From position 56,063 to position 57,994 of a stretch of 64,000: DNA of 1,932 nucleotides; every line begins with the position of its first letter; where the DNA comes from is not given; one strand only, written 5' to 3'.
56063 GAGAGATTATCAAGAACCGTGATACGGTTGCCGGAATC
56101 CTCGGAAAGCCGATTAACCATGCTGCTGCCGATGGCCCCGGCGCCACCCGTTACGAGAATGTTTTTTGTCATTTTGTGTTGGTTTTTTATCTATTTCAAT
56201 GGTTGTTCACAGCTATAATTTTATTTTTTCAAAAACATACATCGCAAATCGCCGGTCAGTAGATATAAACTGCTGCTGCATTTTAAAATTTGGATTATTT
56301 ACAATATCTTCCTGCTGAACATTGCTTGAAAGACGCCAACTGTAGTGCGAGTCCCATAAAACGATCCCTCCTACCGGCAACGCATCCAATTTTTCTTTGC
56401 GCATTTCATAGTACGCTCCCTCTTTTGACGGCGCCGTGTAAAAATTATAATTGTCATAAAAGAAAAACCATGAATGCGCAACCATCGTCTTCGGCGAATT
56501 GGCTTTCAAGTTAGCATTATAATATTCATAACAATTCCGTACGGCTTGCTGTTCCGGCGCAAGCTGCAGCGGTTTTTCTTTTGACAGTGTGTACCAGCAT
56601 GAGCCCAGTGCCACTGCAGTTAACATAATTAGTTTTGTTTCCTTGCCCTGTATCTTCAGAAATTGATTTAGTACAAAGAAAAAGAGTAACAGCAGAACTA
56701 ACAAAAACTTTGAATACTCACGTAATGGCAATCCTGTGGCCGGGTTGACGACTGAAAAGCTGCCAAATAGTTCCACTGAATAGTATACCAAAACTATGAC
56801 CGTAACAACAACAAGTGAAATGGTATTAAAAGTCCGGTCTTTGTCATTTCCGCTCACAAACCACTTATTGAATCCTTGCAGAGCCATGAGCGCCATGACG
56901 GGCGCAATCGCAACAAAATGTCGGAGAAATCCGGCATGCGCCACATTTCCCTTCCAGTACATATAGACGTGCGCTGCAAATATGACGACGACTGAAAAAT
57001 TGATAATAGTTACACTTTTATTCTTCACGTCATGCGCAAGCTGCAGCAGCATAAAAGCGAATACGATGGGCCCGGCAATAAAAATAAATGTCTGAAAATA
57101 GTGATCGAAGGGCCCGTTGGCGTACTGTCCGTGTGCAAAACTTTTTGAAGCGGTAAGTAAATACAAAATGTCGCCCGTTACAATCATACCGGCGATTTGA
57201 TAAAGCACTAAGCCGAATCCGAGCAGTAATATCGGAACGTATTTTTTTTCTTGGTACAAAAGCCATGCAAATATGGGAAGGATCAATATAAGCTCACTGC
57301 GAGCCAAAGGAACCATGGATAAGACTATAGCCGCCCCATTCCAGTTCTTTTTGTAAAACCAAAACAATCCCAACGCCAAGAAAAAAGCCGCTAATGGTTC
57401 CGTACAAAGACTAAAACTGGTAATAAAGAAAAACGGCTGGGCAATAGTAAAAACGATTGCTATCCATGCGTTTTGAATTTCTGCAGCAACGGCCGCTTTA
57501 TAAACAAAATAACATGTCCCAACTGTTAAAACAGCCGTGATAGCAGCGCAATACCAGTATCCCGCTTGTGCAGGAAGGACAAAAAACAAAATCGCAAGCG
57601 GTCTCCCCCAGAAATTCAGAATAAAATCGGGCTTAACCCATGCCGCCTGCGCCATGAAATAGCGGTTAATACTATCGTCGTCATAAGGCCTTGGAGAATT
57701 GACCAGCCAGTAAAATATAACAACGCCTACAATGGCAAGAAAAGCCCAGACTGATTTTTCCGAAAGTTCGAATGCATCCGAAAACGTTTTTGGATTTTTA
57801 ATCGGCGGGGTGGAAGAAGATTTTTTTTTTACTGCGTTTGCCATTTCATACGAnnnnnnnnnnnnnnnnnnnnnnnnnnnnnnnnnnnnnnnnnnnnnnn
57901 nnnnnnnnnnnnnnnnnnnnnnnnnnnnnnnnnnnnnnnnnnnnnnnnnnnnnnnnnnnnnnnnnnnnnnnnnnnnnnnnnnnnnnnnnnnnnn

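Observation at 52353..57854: Four-gene lipid-linked glycosylation cassette embedded inside the complex I operon between nuoL and nuoM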

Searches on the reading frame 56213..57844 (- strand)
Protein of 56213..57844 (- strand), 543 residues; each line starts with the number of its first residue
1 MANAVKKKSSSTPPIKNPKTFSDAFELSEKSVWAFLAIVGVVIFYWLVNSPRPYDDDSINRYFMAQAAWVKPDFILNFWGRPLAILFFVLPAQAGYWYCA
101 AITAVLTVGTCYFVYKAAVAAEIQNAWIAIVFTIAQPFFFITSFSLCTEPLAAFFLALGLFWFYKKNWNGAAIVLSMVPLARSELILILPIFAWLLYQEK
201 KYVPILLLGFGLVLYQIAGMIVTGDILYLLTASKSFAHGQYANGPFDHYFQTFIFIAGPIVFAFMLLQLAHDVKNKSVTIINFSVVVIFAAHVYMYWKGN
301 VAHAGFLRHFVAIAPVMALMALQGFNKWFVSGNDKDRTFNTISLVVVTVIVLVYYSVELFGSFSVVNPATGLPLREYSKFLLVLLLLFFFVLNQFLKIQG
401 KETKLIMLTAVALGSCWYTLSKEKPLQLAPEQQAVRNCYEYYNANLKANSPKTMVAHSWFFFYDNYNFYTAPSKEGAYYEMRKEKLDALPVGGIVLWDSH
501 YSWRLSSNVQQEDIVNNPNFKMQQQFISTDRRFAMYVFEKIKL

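Call 3: search_protein_families(library=pfam, proteins=[window:56213-57844:-])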
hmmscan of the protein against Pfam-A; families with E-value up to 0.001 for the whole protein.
window:56213-57844:- (543 aa): 0 families

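Call 4: search_protein_families(library=ncbifam, proteins=[window:56213-57844:-])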
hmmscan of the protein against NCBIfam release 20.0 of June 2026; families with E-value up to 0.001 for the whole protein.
window:56213-57844:- (543 aa): 0 families

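Call 6: search_protein_families(library=pfam, proteins=[window:56213-57844:-], max_evalue=10)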
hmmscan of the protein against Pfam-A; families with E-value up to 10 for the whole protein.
window:56213-57844:- (543 aa): 0 families
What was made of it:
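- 56213..57844 (-): GTC543, a 543-aa GT-C-fold glycosyltransferase of an unmodelled family. It is the constant 'anchor' gene of the insert. It has no Pfam or NCBIfam hit (calls 3, 4, 6).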

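Call 10: find_homologous_proteins(query=window:56213-57844:-)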
Query window:56213-57844:- (543 aa): 34 proteins with E <= 0.001 among 8000 candidates.
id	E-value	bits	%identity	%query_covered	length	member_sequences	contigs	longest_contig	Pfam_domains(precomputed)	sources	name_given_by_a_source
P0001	0.0e+0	1152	92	100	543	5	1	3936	-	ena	-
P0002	0.0e+0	1028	80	100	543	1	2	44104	-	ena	-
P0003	0.0e+0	1021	81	100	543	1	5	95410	-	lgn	-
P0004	1.6e-289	979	77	100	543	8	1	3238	-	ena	-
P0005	1.6e-285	966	77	100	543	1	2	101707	-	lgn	-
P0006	2.1e-283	959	77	100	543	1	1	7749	-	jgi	jgi:hypothetical protein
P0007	4.2e-282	955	73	100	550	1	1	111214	-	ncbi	-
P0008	1.3e-213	729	62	96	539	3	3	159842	-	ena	-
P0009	3.6e-207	708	58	99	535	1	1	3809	-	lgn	-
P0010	1.4e-205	702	57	100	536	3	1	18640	-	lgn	-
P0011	7.8e-205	700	56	100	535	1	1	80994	-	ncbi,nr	ncbi:hypothetical protein K1X84_04040 [bacterium]|nr:hypothetical protein [bacterium]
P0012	5.0e-199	681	54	100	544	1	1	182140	-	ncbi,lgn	-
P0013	3.6e-193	661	53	100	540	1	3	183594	-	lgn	-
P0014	6.5e-192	657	54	100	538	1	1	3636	-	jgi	jgi:hypothetical protein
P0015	3.5e-188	645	51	100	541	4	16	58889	-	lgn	-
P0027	8.4e-175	601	49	99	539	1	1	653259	-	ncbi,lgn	-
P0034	1.8e-17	82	29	27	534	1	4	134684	-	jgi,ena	jgi:hypothetical protein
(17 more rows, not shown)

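Call 13: find_encoding_contigs(protein=P0027, flank=10000, max_places=2)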
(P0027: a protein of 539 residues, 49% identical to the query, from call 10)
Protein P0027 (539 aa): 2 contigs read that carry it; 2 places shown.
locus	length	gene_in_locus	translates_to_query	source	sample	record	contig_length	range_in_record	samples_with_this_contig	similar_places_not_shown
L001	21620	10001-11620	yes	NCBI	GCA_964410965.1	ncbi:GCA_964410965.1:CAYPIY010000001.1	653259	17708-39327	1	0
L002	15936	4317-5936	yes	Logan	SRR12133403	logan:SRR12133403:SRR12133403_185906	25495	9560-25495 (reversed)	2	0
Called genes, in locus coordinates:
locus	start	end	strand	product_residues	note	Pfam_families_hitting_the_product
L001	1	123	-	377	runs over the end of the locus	PF01168:Ala_racemase_N, PF00842:Ala_racemase_C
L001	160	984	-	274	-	PF01048:PNP_UDP_1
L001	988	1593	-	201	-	-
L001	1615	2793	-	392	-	PF00890:FAD_binding_2 (weak), PF01134:GIDA (weak), PF01266:DAO (weak), PF01494:FAD_binding_3 (weak), PF03486:HI0933_like (weak), PF07992:Pyr_redox_2, PF12831:FAD_oxidored, PF22578:GGR_cat, +2 more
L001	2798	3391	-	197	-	PF21176:RecR_HhH, PF02132:RecR_ZnF (weak), PF13662:Toprim_4, PF01751:Toprim, PF21175:RecR_C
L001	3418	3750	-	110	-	PF02575:YbaB_DNA_bd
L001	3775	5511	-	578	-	PF05496:RuvB_N (weak), PF07728:AAA_5 (faint), PF13177:DNA_pol3_delta2, PF13604:AAA_30 (faint), PF00004:AAA, PF22608:DNAX_ATPase_lid, PF12169:DNA_pol3_gamma3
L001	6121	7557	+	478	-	PF00672:HAMP, PF00512:HisKA, PF02518:HATPase_c, PF14501:HATPase_c_5 (weak), PF13581:HATPase_c_2 (weak)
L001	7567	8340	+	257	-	-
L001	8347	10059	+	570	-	PF13231:PMT_2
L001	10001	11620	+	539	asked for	-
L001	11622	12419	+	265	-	PF13489:Methyltransf_23, PF07021:MetW (weak), PF13847:Methyltransf_31, PF08241:Methyltransf_11 (weak), PF08242:Methyltransf_12, PF13649:Methyltransf_25 (weak)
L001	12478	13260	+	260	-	PF00142:Fer4_NifH (weak), PF01656:CbiA, PF02374:ArsA_ATPase (weak), PF06564:CBP_BcsQ, PF09140:MipZ, PF10609:ParA, PF13614:AAA_31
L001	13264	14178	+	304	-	PF02195:ParB_N, PF17762:HTH_ParB, PF23552:ParB_C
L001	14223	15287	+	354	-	PF13528:Glyco_trans_1_3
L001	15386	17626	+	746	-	PF00580:UvrD-helicase, PF01443:Viral_helicase1 (faint), PF13245:AAA_19, PF13087:AAA_12 (faint), PF13361:UvrD_C, PF13538:UvrD_C_2, PF21196:PcrA_UvrD_tudor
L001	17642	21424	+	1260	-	PF12895:ANAPC3 (faint), PF13174:TPR_6 (faint), PF13432:TPR_16 (faint), PF13525:YfiO (faint), PF00515:TPR_1 (faint), PF07719:TPR_2 (faint), PF13181:TPR_8 (faint), PF13371:TPR_9 (faint), +8 more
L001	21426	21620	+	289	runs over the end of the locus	PF00459:Inositol_P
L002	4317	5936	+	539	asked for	-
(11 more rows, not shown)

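Call 14: find_encoding_contigs(protein=P0012, flank=10000, max_places=2)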
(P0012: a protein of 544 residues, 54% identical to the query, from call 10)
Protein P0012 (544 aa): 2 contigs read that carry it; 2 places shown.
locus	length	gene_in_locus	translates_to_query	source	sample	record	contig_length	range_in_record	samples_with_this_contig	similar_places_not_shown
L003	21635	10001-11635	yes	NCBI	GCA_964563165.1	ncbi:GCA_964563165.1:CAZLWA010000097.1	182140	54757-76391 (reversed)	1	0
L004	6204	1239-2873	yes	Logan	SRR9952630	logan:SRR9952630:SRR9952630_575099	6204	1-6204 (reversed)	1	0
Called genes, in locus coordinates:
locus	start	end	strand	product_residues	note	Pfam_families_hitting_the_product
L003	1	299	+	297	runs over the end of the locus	PF02899:Phage_int_SAM_1, PF13495:Phage_int_SAM_4, PF00589:Phage_integrase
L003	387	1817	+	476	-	PF00672:HAMP, PF00512:HisKA, PF02518:HATPase_c, PF14501:HATPase_c_5 (faint)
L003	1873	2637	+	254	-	-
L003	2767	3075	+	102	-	PF00507:Oxidored_q4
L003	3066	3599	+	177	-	PF01058:Oxidored_q6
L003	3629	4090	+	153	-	PF00329:Complex1_30kDa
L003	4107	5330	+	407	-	PF00346:Complex1_49kDa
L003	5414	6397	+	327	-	PF00146:NADHdh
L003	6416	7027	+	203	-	PF13187:Fer4_9 (faint), PF00037:Fer4 (faint), PF12838:Fer4_7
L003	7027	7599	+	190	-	PF00499:Oxidored_q3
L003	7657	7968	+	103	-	PF00420:Oxidored_q2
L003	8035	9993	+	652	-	PF00662:Proton_antipo_N, PF00361:Proton_antipo_M, PF01010:Proton_antipo_C (weak)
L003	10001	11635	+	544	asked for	-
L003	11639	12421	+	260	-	PF13489:Methyltransf_23, PF01728:FtsJ (weak), PF13847:Methyltransf_31, PF08241:Methyltransf_11, PF08242:Methyltransf_12, PF13649:Methyltransf_25 (weak)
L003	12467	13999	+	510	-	PF00361:Proton_antipo_M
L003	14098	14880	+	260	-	PF00142:Fer4_NifH, PF01656:CbiA, PF02374:ArsA_ATPase (weak), PF06564:CBP_BcsQ, PF09140:MipZ, PF10609:ParA, PF13614:AAA_31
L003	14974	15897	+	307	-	PF02195:ParB_N, PF17762:HTH_ParB, PF23552:ParB_C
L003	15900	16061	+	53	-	-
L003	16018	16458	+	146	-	-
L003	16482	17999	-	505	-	PF00221:Lyase_aromatic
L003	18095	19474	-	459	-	PF01546:Peptidase_M20, PF07687:M20_dimer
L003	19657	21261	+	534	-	PF02169:LPP20 (weak), PF14326:DUF4384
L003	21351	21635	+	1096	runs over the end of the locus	PF07494:Reg_prop (faint), PF07495:Y_Y_Y, PF00512:HisKA (faint), PF02518:HATPase_c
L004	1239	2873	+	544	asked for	-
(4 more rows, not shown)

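Call 18: find_related_loci(query=A1, collection=genome_contigs, flank=10000)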
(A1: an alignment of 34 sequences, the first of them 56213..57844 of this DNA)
Query A1 (543 aa) in genome_contigs; peptide patterns used: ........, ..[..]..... (x = any residue, [..] = any of these).
49 stretches matched a pattern; 19 encode a relative of the query (tblastn E <= 1e-3); 16 distinct loci.
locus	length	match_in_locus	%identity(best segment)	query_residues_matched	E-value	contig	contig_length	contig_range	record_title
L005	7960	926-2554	78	1-543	0e+0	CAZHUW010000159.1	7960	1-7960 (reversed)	MAG TPA_asm: uncultured Bacteroidota bacterium isolate SRP292972_co2_230 genome assembly, contig: NODE_8864_length_7960_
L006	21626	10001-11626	73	1-542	0e+0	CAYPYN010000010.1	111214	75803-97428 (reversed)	MAG TPA_asm: uncultured Bacteroidota bacterium isolate binchicken_co130_117 genome assembly, contig: NODE_329_length_111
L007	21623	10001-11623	54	1-542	0e+0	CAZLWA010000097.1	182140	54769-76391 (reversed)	MAG TPA_asm: uncultured Bacteroidota bacterium isolate binchicken_co165_173 genome assembly, contig: k141_2260211, whole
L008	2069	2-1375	62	85-542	0e+0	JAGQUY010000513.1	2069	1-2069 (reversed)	MAG: Bacteroidetes bacterium isolate HKST-UBA01 2012-05-30_1_(paired)_contig_638393, whole genome shotgun sequence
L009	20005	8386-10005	50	1-542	0e+0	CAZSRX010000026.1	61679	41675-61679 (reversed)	MAG TPA_asm: uncultured Bacteroidota bacterium isolate binchicken_co135_74 genome assembly, contig: NODE_1083_length_616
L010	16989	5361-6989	92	1-543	0e+0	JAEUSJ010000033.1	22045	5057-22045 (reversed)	MAG: bacterium isolate new MAG-300 NODE_33_length_22045_cov_6.417016, whole genome shotgun sequence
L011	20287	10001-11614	51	2-542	2e-178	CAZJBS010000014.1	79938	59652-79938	MAG TPA_asm: uncultured Bacteroidota bacterium isolate binchicken_co16_299 genome assembly, contig: NODE_529_length_7993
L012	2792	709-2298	48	1-543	6e-176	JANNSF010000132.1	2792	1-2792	MAG: bacterium isolate SOY_31_metabat_245 SOY_31_k141_196714, whole genome shotgun sequence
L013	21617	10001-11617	49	1-541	5e-163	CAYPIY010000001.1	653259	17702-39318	MAG TPA_asm: uncultured Bacteroidota bacterium isolate binchicken_co115_100 genome assembly, contig: NODE_4_length_65325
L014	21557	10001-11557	51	27-543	2e-161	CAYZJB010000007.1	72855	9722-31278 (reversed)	MAG TPA_asm: uncultured Bacteroidota bacterium isolate binchicken_co58_136 genome assembly, contig: NODE_280_length_7285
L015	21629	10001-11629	46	11-543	5e-159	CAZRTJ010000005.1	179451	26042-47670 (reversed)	MAG TPA_asm: uncultured Bacteroidota bacterium isolate binchicken_co16_206 genome assembly, contig: NODE_95_length_17945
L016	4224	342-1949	38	5-541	2e-114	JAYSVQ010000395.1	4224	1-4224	MAG: Bacteroidota bacterium isolate GFS_12825 GFS_12825_394, whole genome shotgun sequence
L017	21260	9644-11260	50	1-542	2e-168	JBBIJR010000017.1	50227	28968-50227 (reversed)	MAG: Bacteroidota bacterium isolate QNS170220_bin_167 NODE_324_length_50227_cov_4.550247, whole genome shotgun sequence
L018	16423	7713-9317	57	1-542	0e+0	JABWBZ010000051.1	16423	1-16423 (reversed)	MAG: bacterium isolate MAG_43 scaffold_3843, whole genome shotgun sequence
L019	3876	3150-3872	55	16-256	2e-87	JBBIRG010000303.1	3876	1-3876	MAG: Bacteroidota bacterium isolate QH1S170213_bin_344 NODE_10789_length_3876_cov_2.691965, whole genome shotgun sequenc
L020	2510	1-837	46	262-541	2e-77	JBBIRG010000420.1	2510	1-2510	MAG: Bacteroidota bacterium isolate QH1S170213_bin_344 NODE_19513_length_2510_cov_2.204481, whole genome shotgun sequenc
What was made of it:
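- Tried and rejected: This was not possible because the single genome-collection scan had already been used (call 18).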

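Call 28: predict_structure(alignment_id=A1)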
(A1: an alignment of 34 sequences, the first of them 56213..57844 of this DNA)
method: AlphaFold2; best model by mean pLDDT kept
length: 543 residues; sequences in the alignment: 34
mean_pLDDT: 84.6   pTM: 0.86
mean pLDDT of the five models: 84.6, 84.2, 83.3, 83.1, 76.7
residues with pLDDT >= 90: 250; 70-90: 229; 50-70: 37; < 50: 27
segments of 3 or more residues with pLDDT < 50: 1-21, 302-304
pLDDT, mean of each block of 10 residues (from residue 1): 38 35 74 95 92 78 88 73 85 91 95 97 94 95 83 95 95 91 85 92 93 87 85 61 66 87 96 91 90 74 61 94 93 81 95 83 70 86 95 82 89 95 84 93 92 89 86 71 88 91 76 89 92 92 88
secondary structure, 60 per line:
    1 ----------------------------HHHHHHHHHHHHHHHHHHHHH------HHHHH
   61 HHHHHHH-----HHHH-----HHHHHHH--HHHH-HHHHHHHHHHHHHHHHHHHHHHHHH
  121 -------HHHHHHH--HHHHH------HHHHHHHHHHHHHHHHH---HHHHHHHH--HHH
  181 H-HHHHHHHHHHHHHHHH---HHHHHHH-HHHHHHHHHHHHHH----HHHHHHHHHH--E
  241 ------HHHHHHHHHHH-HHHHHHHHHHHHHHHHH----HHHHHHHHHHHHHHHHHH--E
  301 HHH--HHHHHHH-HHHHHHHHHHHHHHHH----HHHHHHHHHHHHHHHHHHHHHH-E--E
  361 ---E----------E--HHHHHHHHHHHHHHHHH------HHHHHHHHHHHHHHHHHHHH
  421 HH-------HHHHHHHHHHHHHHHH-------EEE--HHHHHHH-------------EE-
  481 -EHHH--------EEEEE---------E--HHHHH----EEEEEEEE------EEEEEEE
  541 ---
elements in order: H29-49 H56-67 H73-76 H82-88 H91-94 H96-120 H128-134 H137-141 H148-164 H168-175 H178-181 H183-198 H202-208 H210-223 H228-237 H247-257 H259-275 H280-297 H306-312 H314-329 H334-355 H378-394 H401-422 H430-445 E453-455 H458-464 E494-498 H511-515 E520-527 E534-540
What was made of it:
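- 56213..57844 (-): The AlphaFold2 model has pLDDT 84.6 and pTM 0.86 (call 28).
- On GT-C superfamily (for the 543-aa protein): The AF2 model has pLDDT 84.6 (call 28).
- GTC543 itself has no TPR domain (calls 3, 28).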

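Call 39: find_encoding_contigs(protein=P0008, flank=10000, max_places=1)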
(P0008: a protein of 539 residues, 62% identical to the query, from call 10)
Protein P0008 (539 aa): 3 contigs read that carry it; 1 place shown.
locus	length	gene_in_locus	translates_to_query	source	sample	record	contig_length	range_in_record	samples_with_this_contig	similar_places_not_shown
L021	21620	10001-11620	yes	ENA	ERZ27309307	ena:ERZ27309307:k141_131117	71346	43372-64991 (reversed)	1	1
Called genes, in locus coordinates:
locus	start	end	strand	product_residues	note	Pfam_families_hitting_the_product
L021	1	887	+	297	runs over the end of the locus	PF02899:Phage_int_SAM_1, PF13495:Phage_int_SAM_4 (weak), PF00589:Phage_integrase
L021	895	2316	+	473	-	PF00672:HAMP, PF00512:HisKA, PF02518:HATPase_c, PF14501:HATPase_c_5 (weak), PF13581:HATPase_c_2 (weak)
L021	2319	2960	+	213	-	-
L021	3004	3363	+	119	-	PF00507:Oxidored_q4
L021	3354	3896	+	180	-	PF01058:Oxidored_q6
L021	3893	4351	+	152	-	PF00329:Complex1_30kDa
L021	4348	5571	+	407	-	PF00346:Complex1_49kDa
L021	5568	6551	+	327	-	PF00146:NADHdh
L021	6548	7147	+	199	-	PF13187:Fer4_9 (faint), PF14697:Fer4_21 (faint), PF00037:Fer4 (faint), PF12838:Fer4_7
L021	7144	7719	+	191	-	PF00499:Oxidored_q3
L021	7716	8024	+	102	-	PF00420:Oxidored_q2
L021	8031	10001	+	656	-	PF00662:Proton_antipo_N, PF00361:Proton_antipo_M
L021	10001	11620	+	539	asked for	-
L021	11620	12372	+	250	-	PF00535:Glycos_transf_2, PF13641:Glyco_tranf_2_3 (weak)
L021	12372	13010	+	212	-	PF13489:Methyltransf_23, PF05401:NodS (weak), PF13847:Methyltransf_31, PF08241:Methyltransf_11, PF08242:Methyltransf_12, PF13649:Methyltransf_25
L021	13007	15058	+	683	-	PF13231:PMT_2 (weak)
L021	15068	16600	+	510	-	PF00361:Proton_antipo_M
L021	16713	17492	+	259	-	PF00142:Fer4_NifH, PF01656:CbiA, PF02374:ArsA_ATPase (weak), PF06564:CBP_BcsQ, PF09140:MipZ, PF10609:ParA, PF13614:AAA_31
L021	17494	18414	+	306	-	PF02195:ParB_N, PF17762:HTH_ParB, PF23552:ParB_C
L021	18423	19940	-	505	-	PF00221:Lyase_aromatic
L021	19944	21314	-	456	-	PF01546:Peptidase_M20, PF07687:M20_dimer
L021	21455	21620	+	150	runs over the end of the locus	PF09424:YqeY, PF02637:GatB_Yqey (weak)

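Call 40: find_encoding_contigs(protein=P0034, flank=10000, max_places=1)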
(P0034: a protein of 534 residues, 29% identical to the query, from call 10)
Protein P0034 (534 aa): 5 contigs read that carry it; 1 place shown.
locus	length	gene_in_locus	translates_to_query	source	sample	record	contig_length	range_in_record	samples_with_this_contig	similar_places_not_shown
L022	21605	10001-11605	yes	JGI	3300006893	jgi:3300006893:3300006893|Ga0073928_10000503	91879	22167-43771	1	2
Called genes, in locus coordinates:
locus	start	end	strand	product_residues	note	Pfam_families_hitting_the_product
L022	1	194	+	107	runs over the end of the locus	-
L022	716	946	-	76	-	-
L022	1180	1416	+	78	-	-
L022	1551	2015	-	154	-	-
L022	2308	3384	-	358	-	PF10282:Lactonase (faint), PF21783:YNCE (faint), PF22494:choice_anch_I (faint)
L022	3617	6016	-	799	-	PF00082:Peptidase_S8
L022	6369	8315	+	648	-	PF16819:DUF5074 (faint), PF22494:choice_anch_I (faint), PF23381:Beta-prop_IFT122_1st (faint), PF25174:Beta-prop_THOC3, PF26550:Tricorn_2nd (faint), PF02239:Cytochrom_D1 (faint), PF21783:YNCE (faint), PF10282:Lactonase, +4 more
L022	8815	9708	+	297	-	PF00106:adh_short, PF13561:adh_short_C2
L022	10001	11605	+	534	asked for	-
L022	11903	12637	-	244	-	PF05048:NosD (weak), PF13229:Beta_helix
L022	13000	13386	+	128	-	PF07045:DUF1330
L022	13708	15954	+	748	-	PF04632:FUSC, PF11744:ALMT, PF13515:FUSC_2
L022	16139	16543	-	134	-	PF00376:MerR, PF13411:MerR_1, PF09278:MerR-DNA-bind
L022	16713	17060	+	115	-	-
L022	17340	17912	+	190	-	-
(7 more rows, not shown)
